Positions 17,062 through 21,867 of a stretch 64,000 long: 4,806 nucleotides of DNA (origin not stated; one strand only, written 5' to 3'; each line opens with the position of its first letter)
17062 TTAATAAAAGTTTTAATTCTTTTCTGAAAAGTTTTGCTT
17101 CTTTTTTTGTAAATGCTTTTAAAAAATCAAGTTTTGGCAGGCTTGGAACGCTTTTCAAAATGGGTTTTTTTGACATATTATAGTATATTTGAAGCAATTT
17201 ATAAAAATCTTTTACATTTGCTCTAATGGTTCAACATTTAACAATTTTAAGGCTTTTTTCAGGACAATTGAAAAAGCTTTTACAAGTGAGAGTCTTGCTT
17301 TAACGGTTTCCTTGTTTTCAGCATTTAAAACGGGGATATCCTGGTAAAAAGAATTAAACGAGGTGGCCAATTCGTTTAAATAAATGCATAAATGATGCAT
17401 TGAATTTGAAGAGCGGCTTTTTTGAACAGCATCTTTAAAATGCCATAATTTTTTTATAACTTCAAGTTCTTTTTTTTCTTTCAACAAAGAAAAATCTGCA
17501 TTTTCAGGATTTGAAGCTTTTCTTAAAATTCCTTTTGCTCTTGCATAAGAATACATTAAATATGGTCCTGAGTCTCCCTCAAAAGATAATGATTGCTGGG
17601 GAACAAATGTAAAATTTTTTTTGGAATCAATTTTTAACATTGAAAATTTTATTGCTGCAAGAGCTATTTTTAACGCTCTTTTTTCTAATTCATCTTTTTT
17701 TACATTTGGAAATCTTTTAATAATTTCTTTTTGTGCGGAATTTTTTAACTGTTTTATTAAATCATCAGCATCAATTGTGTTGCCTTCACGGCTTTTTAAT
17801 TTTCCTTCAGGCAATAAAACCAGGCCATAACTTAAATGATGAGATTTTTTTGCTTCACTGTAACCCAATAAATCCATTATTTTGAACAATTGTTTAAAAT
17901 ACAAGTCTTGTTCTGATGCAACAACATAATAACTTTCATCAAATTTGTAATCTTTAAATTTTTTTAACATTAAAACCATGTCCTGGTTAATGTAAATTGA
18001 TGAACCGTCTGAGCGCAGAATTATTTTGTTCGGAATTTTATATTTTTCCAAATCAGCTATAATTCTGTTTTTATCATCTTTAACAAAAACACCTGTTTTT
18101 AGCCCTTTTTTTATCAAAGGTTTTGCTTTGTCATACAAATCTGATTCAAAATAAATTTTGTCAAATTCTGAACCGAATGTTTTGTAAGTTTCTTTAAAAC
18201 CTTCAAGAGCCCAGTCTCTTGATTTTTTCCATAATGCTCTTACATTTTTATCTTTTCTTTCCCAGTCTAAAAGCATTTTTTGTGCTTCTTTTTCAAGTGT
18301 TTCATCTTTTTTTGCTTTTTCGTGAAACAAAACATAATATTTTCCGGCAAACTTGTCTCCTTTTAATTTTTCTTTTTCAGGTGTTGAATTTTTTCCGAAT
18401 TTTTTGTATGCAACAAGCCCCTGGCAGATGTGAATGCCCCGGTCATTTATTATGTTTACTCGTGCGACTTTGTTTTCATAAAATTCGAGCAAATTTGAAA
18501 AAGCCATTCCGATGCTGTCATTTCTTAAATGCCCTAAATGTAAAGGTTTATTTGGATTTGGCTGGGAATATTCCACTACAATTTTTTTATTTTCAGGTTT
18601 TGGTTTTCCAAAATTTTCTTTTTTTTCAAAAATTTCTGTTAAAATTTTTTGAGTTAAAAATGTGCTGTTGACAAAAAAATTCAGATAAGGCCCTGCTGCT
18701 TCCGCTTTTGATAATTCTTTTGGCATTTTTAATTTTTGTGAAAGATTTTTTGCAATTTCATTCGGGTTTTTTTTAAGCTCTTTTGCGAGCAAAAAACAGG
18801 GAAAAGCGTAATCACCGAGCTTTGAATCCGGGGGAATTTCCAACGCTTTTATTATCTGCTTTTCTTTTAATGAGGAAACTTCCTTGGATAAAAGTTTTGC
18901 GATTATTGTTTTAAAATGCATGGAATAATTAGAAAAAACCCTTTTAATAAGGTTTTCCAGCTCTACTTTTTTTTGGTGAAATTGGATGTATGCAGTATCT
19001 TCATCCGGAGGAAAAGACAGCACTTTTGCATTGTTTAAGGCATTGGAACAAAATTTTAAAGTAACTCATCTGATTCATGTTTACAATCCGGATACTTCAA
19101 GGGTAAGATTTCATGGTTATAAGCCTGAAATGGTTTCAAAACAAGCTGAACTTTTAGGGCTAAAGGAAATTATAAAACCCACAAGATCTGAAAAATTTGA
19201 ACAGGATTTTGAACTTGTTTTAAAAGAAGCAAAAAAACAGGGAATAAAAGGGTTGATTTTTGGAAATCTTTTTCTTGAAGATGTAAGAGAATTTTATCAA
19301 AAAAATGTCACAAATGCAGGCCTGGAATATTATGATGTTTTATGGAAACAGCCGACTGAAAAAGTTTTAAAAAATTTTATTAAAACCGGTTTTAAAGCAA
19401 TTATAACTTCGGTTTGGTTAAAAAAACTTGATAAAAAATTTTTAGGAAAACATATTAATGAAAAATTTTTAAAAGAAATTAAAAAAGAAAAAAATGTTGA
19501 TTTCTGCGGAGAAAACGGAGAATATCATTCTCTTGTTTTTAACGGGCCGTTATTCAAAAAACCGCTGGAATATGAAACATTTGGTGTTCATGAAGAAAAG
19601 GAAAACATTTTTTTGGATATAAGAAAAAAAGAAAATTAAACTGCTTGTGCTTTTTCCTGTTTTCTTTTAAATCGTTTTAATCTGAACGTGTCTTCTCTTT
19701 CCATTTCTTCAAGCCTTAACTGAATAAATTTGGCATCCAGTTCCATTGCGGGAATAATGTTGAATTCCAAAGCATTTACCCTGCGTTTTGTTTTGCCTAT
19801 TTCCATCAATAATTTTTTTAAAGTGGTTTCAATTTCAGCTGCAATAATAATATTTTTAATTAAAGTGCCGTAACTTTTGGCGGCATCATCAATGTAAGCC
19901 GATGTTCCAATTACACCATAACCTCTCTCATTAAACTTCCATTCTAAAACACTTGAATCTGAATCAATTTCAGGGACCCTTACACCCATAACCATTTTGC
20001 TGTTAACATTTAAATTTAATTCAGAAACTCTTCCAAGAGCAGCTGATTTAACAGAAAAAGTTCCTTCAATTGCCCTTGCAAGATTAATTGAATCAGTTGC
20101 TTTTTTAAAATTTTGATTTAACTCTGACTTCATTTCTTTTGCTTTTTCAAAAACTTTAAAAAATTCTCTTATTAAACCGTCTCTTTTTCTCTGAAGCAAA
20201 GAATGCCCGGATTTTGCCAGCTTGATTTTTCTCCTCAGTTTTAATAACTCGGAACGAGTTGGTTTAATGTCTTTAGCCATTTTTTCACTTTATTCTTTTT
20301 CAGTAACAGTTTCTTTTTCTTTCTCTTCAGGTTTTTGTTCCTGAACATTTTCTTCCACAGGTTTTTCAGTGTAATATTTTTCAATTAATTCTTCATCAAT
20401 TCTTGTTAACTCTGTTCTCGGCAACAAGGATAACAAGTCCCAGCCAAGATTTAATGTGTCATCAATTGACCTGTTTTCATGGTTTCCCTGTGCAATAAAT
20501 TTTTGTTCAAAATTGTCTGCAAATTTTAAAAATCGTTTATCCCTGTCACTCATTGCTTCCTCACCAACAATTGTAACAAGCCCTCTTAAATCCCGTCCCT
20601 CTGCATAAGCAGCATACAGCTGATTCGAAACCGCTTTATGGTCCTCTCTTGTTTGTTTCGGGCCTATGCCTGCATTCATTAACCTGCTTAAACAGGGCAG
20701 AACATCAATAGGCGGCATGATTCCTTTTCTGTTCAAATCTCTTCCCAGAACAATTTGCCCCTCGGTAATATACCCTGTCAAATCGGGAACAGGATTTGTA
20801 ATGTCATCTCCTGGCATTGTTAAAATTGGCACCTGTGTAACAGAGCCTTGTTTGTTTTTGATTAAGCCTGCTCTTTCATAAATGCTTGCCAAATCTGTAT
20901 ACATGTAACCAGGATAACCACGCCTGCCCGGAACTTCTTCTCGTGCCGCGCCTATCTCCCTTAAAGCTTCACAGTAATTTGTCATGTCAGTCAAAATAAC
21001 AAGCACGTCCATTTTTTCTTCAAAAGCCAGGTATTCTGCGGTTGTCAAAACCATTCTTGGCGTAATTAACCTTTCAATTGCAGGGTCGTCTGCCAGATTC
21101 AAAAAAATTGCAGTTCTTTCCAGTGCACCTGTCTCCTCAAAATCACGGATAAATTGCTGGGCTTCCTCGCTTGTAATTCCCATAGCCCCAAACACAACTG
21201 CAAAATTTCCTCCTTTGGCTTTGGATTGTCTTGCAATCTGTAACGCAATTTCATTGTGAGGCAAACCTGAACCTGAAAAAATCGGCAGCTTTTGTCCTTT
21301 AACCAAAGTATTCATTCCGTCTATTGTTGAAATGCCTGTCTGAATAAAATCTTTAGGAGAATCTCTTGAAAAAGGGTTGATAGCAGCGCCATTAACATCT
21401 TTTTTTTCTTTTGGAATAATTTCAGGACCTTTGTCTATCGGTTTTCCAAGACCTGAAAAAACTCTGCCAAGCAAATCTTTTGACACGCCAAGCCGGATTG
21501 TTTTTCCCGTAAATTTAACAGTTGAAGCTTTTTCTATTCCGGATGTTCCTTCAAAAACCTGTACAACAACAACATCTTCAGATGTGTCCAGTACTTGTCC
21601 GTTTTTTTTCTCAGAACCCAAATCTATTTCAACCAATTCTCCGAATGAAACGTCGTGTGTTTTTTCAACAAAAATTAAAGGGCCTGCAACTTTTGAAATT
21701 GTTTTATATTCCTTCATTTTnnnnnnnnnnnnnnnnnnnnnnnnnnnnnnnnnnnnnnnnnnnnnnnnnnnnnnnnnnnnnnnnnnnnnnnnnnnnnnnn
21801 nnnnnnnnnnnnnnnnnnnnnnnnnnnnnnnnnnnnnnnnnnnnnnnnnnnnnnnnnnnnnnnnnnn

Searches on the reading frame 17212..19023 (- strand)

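Call 34: search_protein_families(library=pfam, proteins=[window:17212-19023:-])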
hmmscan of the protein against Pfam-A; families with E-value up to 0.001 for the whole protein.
window:17212-19023:- (603 aa): 3 families
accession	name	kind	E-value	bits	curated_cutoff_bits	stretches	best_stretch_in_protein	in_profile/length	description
PF00750.26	tRNA-synt_1d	-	1.8e-49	169.1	23.3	1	129-473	3-347/349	tRNA synthetases class I (R), catalytic domain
PF05746.21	DALR_1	-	2.8e-30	105.3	22.3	1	489-603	1-117/117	DALR anticodon binding domain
PF03485.21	Arg_tRNA_synt_N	-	3.3e-18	66.5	21.5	1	41-118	3-85/85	Arginyl tRNA synthetase N terminal domain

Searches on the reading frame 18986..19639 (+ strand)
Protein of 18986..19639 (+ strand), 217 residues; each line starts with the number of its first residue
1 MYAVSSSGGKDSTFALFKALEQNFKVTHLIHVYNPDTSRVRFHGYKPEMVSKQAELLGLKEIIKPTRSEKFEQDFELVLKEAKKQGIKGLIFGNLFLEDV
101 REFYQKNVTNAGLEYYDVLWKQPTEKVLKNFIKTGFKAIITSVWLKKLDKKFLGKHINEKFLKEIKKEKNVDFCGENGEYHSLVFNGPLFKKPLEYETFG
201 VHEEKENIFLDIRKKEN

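Call 34: search_protein_families(library=pfam, proteins=[window:18986-19639:+])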
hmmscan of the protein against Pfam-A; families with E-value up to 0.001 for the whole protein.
window:18986-19639:+ (217 aa): 1 family
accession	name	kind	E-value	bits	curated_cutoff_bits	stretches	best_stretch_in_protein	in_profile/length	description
PF01902.24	Diphthami_syn_2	-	6.5e-40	137.4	23.2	1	3-215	4-217/219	Diphthamide synthase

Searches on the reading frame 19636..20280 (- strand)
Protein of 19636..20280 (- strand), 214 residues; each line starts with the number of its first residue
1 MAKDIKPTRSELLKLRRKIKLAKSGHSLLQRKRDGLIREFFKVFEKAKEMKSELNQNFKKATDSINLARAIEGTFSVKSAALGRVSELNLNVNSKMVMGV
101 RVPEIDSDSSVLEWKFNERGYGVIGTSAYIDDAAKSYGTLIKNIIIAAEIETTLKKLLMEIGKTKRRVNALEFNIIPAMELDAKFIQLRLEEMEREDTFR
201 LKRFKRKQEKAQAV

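Call 34: search_protein_families(library=pfam, proteins=[window:19636-20280:-])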
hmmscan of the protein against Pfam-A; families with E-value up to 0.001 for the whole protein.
window:19636-20280:- (214 aa): 1 family
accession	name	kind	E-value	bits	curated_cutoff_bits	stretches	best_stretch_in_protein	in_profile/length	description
PF01813.22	ATP-synt_D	-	3.8e-57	193.8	25.7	1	11-205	1-195/196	ATP synthase subunit D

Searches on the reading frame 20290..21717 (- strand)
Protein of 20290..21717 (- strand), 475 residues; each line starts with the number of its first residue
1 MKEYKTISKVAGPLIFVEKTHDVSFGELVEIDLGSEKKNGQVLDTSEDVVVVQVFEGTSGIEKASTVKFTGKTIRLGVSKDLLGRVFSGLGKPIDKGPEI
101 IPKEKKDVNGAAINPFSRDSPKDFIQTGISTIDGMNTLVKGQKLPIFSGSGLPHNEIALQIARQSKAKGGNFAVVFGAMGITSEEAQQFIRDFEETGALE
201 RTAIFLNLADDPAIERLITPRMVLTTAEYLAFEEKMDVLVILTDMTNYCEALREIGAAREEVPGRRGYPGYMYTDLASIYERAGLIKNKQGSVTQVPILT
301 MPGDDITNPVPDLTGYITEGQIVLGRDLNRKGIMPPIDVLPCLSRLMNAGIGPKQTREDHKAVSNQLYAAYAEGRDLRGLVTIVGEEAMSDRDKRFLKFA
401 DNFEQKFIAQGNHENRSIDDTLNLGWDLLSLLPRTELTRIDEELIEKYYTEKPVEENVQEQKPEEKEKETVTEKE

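Call 34: search_protein_families(library=pfam, proteins=[window:20290-21717:-])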
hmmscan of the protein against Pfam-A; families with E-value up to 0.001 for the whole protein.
window:20290-21717:- (475 aa): 4 families
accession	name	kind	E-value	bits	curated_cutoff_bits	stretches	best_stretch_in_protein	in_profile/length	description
PF00006.31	ATP-synt_ab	-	7.2e-79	264.8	29.5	1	128-344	1-213/213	ATP synthase alpha/beta family, nucleotide-binding domain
PF22919.1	ATP-synt_VA_C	-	2e-33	114.9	24.7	1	350-449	2-101/101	C-terminal domain of V and A type ATP synthase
PF02874.29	ATP-synt_ab_N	-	5.8e-13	49.6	20.9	1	7-71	1-69/69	ATP synthase alpha/beta family, beta-barrel domain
PF09378.16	HAS-barrel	-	0.00019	21.9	25.2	1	3-71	4-86/90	HAS barrel domain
